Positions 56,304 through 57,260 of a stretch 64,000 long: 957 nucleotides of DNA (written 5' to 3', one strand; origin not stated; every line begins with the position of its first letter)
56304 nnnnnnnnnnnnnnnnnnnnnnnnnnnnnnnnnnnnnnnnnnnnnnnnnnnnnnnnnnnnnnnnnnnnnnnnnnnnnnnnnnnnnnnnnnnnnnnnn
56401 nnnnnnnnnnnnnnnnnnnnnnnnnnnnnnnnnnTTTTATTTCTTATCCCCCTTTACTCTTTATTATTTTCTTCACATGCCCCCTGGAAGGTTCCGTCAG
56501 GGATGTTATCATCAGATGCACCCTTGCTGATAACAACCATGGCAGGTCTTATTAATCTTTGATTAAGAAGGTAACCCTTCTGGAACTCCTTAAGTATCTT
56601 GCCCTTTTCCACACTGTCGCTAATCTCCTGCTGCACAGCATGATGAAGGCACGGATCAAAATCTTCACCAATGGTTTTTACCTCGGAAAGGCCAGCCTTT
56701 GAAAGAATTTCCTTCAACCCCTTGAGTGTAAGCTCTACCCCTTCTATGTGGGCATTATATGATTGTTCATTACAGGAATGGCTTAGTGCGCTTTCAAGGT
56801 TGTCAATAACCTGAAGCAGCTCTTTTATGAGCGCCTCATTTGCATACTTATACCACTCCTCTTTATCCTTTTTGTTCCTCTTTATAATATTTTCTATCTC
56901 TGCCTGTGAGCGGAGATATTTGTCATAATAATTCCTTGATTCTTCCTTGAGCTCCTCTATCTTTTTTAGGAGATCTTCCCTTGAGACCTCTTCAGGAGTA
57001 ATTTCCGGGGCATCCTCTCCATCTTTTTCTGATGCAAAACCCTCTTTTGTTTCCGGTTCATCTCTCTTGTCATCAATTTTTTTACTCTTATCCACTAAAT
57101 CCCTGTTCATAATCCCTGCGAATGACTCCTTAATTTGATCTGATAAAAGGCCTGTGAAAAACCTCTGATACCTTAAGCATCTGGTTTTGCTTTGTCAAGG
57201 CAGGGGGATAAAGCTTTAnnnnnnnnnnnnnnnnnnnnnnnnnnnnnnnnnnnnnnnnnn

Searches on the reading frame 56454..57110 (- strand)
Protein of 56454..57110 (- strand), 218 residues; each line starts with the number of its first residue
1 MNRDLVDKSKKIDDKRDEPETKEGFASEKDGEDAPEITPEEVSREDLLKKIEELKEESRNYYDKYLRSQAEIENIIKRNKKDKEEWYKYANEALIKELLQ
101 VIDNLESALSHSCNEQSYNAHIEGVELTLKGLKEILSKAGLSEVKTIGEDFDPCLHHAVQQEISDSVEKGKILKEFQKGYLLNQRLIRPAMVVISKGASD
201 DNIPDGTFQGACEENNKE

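Call 31: search_protein_families(library=pfam, proteins=[window:56454-57110:-], max_evalue=0.00001)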
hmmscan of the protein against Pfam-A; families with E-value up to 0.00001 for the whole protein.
window:56454-57110:- (218 aa): 1 family
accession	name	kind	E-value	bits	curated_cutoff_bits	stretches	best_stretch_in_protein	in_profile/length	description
PF01025.24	GrpE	-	5.9e-51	172.9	25.8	1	39-196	8-165/165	GrpE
